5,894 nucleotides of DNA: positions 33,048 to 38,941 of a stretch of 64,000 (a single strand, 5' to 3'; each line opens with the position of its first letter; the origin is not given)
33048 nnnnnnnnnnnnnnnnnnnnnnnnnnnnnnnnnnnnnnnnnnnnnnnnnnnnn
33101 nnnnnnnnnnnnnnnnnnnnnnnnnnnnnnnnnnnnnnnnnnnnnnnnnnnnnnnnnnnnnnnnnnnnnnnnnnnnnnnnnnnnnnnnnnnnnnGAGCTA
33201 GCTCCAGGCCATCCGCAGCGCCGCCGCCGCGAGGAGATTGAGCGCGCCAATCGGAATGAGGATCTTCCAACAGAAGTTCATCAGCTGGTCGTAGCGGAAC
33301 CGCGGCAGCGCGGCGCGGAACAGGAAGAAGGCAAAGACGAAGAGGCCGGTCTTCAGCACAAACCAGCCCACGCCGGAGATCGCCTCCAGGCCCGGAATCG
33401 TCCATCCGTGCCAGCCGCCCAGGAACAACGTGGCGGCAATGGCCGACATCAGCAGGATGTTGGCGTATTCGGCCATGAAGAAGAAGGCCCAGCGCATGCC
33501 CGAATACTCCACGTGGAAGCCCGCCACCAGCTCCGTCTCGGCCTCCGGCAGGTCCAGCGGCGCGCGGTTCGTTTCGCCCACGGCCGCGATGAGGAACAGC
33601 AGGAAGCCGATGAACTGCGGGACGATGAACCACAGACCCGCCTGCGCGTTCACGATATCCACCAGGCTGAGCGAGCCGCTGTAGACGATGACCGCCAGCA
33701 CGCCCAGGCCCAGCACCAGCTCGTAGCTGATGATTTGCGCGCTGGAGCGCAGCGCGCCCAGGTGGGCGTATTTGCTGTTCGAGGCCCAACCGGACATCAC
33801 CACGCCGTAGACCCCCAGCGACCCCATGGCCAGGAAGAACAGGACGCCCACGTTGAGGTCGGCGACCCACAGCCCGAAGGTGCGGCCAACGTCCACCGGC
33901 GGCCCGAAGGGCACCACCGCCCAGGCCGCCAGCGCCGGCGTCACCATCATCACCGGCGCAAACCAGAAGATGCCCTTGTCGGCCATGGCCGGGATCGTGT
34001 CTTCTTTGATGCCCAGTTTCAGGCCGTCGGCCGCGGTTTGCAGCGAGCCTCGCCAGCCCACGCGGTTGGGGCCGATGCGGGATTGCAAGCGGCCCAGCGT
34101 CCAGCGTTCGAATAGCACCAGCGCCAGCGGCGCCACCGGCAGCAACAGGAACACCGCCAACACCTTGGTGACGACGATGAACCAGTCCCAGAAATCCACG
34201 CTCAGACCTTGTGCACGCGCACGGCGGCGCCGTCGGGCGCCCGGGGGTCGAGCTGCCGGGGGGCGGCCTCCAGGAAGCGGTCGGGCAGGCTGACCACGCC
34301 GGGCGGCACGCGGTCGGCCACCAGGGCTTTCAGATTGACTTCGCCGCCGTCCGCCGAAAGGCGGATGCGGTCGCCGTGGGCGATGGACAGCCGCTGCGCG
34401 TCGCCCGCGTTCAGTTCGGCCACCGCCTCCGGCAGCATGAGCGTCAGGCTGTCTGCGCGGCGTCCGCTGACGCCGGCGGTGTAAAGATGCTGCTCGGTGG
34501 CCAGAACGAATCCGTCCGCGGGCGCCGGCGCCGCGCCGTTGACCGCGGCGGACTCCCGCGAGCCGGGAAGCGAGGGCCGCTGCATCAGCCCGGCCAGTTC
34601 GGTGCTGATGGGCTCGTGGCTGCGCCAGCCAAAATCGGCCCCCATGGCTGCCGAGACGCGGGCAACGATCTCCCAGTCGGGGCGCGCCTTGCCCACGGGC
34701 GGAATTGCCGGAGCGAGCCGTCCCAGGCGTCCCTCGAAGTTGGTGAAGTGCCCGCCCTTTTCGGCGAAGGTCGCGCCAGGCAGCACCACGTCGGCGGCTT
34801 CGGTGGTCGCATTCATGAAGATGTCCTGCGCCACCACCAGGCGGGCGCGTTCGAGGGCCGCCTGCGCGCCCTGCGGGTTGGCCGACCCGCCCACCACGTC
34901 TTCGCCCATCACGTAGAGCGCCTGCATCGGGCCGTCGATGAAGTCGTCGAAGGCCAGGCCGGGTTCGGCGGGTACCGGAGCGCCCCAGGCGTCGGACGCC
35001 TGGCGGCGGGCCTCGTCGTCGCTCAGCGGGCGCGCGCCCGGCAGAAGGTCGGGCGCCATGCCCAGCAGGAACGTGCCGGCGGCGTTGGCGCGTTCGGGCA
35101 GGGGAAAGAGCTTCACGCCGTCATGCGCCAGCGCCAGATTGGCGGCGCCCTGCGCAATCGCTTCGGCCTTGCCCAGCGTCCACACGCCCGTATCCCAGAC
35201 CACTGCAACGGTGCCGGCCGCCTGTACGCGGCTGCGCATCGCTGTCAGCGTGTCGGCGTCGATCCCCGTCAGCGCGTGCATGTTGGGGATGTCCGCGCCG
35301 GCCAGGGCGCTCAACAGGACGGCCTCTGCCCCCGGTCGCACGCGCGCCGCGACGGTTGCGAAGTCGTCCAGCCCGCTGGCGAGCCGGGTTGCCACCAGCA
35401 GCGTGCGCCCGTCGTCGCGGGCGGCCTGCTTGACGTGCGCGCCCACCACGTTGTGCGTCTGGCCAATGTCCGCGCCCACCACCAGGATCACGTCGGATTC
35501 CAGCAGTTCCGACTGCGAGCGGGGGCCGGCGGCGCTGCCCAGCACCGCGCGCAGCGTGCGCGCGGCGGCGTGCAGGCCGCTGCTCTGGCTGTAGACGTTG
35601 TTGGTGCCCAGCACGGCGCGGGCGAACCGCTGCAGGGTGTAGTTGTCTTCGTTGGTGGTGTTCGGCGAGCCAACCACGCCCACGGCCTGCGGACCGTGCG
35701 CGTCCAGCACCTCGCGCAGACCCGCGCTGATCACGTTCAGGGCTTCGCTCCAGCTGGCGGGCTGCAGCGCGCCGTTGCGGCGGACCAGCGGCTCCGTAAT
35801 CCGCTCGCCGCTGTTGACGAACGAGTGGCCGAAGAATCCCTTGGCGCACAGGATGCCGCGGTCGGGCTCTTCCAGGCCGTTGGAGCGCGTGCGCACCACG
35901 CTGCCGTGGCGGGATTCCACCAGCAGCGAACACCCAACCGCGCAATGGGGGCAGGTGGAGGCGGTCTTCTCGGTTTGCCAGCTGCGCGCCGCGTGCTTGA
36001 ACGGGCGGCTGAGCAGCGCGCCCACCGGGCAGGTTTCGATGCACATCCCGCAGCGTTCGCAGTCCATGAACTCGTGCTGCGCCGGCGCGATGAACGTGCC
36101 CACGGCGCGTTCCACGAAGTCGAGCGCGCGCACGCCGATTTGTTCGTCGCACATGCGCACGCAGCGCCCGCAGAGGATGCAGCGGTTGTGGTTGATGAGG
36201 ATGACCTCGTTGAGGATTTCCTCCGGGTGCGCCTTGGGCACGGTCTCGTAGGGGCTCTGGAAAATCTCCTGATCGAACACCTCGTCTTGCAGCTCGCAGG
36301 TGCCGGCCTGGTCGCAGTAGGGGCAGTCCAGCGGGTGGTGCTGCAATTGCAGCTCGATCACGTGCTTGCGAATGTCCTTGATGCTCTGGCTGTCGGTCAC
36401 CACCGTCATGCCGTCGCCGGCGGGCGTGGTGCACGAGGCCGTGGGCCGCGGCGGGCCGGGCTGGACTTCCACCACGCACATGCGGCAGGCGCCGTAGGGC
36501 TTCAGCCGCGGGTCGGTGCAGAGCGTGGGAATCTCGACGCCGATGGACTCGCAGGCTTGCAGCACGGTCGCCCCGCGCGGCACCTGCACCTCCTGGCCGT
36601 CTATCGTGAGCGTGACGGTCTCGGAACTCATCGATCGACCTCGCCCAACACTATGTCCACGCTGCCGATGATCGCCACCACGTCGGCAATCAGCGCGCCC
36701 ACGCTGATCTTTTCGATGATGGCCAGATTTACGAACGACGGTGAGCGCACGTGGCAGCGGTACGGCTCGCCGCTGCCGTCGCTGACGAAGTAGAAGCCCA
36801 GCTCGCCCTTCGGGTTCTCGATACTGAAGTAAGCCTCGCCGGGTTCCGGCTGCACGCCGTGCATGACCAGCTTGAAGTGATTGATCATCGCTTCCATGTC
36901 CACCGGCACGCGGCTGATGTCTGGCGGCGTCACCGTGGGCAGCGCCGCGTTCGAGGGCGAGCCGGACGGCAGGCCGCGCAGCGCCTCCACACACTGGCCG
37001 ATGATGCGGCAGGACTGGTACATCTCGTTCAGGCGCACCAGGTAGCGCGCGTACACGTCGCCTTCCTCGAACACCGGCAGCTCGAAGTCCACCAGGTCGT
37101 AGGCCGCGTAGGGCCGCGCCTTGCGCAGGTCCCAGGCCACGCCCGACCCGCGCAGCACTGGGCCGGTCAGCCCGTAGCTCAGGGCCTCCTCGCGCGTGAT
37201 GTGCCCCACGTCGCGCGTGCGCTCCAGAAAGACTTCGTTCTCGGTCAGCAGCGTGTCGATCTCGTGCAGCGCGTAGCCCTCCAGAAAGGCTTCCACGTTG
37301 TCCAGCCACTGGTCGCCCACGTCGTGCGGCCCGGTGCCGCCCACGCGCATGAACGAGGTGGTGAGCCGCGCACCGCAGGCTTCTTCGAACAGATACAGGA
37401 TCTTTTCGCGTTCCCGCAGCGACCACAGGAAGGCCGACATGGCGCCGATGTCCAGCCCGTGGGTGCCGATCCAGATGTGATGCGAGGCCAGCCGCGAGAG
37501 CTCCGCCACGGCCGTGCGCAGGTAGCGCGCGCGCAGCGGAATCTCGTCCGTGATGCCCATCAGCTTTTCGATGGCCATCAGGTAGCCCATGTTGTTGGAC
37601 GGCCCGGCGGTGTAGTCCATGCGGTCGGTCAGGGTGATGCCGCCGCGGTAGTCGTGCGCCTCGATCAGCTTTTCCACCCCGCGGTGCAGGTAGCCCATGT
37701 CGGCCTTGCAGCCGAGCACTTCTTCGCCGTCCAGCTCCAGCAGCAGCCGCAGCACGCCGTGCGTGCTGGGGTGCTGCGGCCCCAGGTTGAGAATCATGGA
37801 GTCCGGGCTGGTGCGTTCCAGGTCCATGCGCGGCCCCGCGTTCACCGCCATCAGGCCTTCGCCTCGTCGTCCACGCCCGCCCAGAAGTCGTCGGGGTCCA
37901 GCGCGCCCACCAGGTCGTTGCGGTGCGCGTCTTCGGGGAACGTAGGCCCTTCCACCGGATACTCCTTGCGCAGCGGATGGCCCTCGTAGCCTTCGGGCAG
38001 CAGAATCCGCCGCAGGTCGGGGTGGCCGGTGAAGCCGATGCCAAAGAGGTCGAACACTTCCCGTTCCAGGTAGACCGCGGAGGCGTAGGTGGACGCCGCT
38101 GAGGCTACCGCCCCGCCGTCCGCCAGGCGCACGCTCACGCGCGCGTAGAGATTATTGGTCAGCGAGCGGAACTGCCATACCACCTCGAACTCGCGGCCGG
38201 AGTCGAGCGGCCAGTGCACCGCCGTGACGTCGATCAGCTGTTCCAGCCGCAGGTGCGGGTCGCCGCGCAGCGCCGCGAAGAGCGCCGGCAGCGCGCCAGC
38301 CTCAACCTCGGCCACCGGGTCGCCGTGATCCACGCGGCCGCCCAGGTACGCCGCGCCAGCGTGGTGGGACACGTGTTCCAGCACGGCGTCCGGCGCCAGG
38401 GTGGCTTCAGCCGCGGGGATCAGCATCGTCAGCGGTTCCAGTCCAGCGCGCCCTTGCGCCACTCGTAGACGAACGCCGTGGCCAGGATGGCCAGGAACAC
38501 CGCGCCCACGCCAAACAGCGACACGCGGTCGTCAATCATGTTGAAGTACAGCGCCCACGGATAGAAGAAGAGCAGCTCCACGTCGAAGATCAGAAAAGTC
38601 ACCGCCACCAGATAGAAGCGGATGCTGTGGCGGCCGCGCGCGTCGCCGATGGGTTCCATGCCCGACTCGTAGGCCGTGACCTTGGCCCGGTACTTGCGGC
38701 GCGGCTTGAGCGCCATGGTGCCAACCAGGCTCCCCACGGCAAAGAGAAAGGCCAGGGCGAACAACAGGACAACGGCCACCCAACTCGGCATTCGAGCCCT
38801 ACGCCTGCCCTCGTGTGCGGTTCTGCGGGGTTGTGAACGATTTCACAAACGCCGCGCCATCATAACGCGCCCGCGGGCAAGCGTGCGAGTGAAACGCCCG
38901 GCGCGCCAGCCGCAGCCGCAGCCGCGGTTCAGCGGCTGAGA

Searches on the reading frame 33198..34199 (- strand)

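Call 9: search_protein_families(library=pfam, proteins=[window:33198-34199:-])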
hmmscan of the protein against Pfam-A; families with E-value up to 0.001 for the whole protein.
window:33198-34199:- (333 aa): 1 family
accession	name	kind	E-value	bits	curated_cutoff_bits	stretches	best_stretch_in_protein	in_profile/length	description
PF00146.26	NADHdh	-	1.5e-117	392.7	27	1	12-325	2-297/298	NADH dehydrogenase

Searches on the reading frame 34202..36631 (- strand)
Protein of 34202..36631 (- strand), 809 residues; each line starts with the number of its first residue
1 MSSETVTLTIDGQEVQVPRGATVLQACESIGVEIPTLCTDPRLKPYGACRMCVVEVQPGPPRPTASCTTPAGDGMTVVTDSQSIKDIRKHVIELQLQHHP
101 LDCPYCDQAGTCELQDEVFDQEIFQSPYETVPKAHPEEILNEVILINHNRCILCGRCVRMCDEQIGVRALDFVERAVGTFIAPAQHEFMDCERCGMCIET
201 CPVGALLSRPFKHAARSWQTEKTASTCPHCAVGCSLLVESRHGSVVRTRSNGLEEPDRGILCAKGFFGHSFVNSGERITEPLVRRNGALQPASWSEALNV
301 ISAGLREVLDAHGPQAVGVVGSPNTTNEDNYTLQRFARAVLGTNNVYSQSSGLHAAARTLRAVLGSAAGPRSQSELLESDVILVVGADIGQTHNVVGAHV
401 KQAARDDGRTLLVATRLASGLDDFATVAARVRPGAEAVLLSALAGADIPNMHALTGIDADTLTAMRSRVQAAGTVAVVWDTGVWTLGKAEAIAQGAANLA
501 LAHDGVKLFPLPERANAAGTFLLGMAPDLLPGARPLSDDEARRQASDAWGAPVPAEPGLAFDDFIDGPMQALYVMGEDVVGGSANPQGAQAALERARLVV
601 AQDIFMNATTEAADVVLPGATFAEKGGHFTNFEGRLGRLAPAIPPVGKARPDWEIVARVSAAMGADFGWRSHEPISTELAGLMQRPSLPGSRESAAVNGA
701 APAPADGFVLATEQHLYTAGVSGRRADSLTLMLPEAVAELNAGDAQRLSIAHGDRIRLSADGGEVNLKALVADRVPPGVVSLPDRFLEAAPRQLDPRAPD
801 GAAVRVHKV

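Call 9: search_protein_families(library=pfam, proteins=[window:34202-36631:-])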
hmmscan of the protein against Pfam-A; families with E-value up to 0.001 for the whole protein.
window:34202-36631:- (809 aa): 11 families
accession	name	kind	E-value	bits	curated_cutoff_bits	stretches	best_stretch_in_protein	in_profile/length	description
PF00384.28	Molybdopterin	-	2.8e-43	148.8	24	1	277-661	1-352/353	Molybdopterin oxidoreductase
PF13510.11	Fer2_4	-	8.9e-20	71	22.8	1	4-81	2-81/82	2Fe-2S iron-sulfur cluster binding domain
PF04879.21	Molybdop_Fe4S4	-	4e-12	46.4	22.7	1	221-274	2-55/55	Molybdopterin oxidoreductase Fe4S4 domain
PF10588.14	NADH-G_4Fe-4S_3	-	2.2e-11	43.5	27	1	88-117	1-30/40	NADH-ubiquinone oxidoreductase-G iron-sulfur binding region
PF22117.2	Fer4_Nqo3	-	3.8e-11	43.5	27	1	143-206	3-66/67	NADH-quinone oxidoreductase subunit 3, ferredoxin-like domain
PF01568.27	Molydop_binding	-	5.6e-11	42.9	26.8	1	712-788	5-82/110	Molydopterin dinucleotide binding domain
PF12838.12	Fer4_7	-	3.1e-08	34.4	27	1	150-205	1-52/52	4Fe-4S dicluster domain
PF00111.32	Fer2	-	1.4e-07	31.7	21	1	9-61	2-52/77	2Fe-2S iron-sulfur cluster binding domain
PF00037.32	Fer4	-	5.4e-07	29.6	21.1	1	190-206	7-23/24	4Fe-4S binding domain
PF14697.11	Fer4_21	-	1.1e-06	29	35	1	146-204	3-55/59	4Fe-4S dicluster domain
PF13237.11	Fer4_10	-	0.00069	19.9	25.5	1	144-202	2-53/53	4Fe-4S dicluster domain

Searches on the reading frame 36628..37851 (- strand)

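Call 5: search_protein_families(library=pfam, proteins=[window:36628-37851:-])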
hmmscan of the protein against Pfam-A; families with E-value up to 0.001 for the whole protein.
window:36628-37851:- (407 aa): 1 family
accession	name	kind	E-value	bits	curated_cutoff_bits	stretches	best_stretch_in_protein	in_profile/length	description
PF00346.24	Complex1_49kDa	-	1.3e-103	346.2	24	1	134-407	1-271/271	Respiratory-chain NADH dehydrogenase, 49 Kd subunit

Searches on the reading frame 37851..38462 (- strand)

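Call 5: search_protein_families(library=pfam, proteins=[window:37851-38462:-])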
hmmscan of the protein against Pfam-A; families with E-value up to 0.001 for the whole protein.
window:37851-38462:- (203 aa): 1 family
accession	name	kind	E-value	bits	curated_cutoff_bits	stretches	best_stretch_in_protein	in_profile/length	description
PF00329.25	Complex1_30kDa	-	8.9e-35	120.4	22.5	1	52-173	2-123/124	Respiratory-chain NADH dehydrogenase, 30 Kd subunit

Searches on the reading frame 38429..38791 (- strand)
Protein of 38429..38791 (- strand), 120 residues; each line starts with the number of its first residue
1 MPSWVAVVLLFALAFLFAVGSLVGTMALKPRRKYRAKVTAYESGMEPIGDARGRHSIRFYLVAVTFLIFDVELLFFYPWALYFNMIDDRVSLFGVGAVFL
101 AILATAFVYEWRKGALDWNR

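Call 5: search_protein_families(library=pfam, proteins=[window:38429-38791:-])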
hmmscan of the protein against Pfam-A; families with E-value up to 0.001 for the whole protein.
window:38429-38791:- (120 aa): 1 family
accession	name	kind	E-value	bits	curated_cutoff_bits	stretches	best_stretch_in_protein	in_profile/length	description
PF00507.24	Oxidored_q4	-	2.2e-30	105.2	23.3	1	22-118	5-99/99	NADH-ubiquinone/plastoquinone oxidoreductase, chain 3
